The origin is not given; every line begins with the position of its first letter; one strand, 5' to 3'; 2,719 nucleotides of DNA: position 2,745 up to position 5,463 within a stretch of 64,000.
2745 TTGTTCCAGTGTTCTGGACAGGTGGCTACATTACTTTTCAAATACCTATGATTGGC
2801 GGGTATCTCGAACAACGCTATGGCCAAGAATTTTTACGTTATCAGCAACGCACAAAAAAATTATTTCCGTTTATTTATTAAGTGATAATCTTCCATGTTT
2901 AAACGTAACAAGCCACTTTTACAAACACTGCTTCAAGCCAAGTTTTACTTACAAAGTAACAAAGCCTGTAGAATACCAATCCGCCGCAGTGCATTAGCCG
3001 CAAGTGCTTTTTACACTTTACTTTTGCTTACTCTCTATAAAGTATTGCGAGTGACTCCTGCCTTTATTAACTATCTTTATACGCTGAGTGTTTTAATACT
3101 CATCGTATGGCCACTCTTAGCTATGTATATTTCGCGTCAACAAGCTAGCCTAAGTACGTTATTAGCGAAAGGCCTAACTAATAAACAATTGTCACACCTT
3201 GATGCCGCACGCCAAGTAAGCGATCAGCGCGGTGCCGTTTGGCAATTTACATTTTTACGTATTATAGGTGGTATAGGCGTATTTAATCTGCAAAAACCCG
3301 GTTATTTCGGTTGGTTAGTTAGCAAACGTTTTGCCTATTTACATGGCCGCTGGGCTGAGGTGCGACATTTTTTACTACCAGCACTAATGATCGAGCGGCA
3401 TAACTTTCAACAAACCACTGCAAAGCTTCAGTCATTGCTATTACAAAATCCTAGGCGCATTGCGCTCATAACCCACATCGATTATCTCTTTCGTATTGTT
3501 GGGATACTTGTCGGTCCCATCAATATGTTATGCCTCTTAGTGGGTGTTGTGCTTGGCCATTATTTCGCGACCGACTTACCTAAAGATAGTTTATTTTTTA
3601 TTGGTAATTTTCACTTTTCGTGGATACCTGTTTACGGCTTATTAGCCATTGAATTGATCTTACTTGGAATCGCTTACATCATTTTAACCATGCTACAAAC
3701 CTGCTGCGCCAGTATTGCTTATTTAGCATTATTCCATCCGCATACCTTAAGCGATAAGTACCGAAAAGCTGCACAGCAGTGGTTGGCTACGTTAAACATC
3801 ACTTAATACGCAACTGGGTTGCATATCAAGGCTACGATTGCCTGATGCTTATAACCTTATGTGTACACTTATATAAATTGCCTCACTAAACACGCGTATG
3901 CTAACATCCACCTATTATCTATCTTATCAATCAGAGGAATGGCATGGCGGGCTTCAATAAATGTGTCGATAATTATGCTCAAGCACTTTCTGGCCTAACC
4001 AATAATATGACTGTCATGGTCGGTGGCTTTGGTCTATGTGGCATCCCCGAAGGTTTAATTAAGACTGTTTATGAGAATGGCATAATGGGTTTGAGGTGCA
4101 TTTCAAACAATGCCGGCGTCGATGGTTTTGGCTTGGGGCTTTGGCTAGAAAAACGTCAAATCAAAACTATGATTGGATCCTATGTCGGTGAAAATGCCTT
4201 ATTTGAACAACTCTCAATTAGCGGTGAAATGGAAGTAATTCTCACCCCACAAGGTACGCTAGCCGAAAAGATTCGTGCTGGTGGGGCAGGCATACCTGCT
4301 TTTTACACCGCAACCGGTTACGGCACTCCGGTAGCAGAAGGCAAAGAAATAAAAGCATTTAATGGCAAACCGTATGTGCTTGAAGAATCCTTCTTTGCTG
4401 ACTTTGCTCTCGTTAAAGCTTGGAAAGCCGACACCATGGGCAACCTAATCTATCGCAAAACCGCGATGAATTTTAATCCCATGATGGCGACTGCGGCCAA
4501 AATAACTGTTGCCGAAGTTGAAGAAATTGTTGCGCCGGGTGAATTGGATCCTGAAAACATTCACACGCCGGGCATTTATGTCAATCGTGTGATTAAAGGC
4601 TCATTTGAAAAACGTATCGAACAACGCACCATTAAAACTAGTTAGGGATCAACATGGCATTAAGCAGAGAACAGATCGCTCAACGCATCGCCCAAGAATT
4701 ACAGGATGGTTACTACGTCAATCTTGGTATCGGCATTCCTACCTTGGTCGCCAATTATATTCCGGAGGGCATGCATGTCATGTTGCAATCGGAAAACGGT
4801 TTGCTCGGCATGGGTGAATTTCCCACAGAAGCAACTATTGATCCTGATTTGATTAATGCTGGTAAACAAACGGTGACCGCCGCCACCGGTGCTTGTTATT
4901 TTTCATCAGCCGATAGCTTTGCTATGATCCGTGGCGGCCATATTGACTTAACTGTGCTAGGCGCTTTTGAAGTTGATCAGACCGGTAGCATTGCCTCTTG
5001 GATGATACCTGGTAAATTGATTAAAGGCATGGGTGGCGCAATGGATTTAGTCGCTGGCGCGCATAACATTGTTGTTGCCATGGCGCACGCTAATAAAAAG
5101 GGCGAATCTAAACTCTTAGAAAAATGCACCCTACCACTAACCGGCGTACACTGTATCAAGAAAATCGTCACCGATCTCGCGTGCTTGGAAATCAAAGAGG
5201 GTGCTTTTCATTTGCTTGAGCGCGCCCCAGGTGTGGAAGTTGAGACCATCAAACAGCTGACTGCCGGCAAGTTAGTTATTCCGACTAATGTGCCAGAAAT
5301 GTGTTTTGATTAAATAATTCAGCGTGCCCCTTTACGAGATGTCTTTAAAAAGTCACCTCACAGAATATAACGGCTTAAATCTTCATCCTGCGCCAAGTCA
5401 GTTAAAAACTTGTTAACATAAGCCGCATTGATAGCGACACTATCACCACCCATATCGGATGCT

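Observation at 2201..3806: Two AT-rich membrane-protein genes translationally coupled to epmB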

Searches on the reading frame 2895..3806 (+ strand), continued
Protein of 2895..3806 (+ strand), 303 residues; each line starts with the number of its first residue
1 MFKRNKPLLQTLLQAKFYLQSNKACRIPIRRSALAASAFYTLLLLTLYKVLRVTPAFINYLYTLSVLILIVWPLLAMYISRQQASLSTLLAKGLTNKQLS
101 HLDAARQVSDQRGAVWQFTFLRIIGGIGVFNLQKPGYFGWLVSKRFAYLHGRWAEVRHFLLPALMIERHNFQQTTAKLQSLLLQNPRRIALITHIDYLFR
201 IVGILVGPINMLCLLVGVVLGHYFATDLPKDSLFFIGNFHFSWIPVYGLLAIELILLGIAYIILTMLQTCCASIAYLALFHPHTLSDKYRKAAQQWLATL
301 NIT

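Call 71: search_solved_structures(query=A2, max_evalue=10, show_alignments=2)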
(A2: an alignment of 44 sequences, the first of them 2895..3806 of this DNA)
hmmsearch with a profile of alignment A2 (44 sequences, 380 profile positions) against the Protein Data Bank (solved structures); distinct sequences matched with E-value up to 10: 2.
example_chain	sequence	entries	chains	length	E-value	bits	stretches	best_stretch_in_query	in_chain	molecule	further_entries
8skx_A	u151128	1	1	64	0.0037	19.4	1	324-365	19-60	Miniprotein HHH_rd4_0518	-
36hu_G1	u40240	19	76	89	1.9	10.5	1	210-264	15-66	Flagellar biosynthetic protein FliQ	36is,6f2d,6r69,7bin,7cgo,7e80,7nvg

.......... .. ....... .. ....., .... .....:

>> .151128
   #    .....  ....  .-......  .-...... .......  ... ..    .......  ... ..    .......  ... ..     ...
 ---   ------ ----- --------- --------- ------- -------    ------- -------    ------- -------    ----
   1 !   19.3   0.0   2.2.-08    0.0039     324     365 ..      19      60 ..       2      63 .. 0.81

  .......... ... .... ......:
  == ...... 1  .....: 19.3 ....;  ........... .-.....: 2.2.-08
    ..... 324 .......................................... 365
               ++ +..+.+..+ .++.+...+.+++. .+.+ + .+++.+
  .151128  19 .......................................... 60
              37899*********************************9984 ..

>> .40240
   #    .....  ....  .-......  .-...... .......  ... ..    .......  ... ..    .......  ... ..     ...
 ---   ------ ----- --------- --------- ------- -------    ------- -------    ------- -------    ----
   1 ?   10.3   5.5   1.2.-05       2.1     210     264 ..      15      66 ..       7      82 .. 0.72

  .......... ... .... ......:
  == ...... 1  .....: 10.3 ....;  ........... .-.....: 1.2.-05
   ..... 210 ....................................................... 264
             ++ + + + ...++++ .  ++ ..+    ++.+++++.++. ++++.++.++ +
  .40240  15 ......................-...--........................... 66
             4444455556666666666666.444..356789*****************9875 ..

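Call 75: search_protein_families(library=padloc, proteins=[window:2895-3806:+], max_evalue=0.01)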
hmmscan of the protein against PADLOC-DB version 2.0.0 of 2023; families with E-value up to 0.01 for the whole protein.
window:2895-3806:+ (303 aa): 0 families

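Call 76: search_protein_families(library=phrogs, proteins=[window:2895-3806:+], max_evalue=0.01)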
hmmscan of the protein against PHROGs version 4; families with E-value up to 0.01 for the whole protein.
window:2895-3806:+ (303 aa): 0 families

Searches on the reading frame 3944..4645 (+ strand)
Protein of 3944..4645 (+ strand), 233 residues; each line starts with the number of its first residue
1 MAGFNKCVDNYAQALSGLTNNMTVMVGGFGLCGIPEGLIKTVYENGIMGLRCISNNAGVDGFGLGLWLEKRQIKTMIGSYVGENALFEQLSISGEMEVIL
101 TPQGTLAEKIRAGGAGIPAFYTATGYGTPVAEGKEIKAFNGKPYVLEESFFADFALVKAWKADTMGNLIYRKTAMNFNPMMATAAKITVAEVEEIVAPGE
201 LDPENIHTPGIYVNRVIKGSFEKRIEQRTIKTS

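Call 4: search_protein_families(library=pfam, proteins=[window:3944-4645:+], max_evalue=0.1)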
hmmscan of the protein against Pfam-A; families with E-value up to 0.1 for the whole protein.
window:3944-4645:+ (233 aa): 1 family
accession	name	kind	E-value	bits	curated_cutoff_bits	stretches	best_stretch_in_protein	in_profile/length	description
PF01144.29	CoA_trans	-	2.6e-71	239.9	23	1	10-218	3-216/217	Coenzyme A transferase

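Call 5: search_protein_families(library=ncbifam, proteins=[window:3944-4645:+], max_evalue=0.1)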
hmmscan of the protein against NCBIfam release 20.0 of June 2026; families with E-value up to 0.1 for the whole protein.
window:3944-4645:+ (233 aa): 3 families
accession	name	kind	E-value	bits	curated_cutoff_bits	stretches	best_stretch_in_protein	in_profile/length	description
TIGR02429.1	pcaI_scoA_fam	subfamily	1.4e-73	246.9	128.5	1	5-218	3-218/222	3-oxoacid CoA-transferase subunit A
NF007394.0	PRK09920.1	equivalog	2.3e-59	200.7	315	1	12-218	9-215/219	acetate CoA-transferase subunit alpha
NF052271.1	Staph_FadX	equivalog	0.0055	15.4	750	1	62-220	65-242/523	fatty acid degradation protein FadX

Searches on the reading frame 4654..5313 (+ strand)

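Call 4: search_protein_families(library=pfam, proteins=[window:4654-5313:+], max_evalue=0.1)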
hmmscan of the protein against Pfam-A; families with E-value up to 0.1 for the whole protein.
window:4654-5313:+ (219 aa): 2 families
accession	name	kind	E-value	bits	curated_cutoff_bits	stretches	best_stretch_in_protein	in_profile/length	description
PF01144.29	CoA_trans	-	4.4e-48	164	23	1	6-201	2-216/217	Coenzyme A transferase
PF13336.12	AcetylCoA_hyd_C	-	1.6e-05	25.3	23.7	1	100-173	37-119/154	Acetyl-CoA hydrolase/transferase C-terminal domain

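Call 5: search_protein_families(library=ncbifam, proteins=[window:4654-5313:+], max_evalue=0.1)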
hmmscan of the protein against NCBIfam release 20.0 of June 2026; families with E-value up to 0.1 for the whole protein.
window:4654-5313:+ (219 aa): 3 families
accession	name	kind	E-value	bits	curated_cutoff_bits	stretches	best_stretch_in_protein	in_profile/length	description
TIGR02428.1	pcaJ_scoB_fam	subfamily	1.1e-97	325.5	243.55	1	4-208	2-206/207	3-oxoacid CoA-transferase subunit B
NF052271.1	Staph_FadX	equivalog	0.00018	20.2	750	1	5-142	278-405/523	fatty acid degradation protein FadX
TIGR00021.1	rpiA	equivalog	0.092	12.1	126.4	0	96-167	73-136/218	ribose 5-phosphate isomerase A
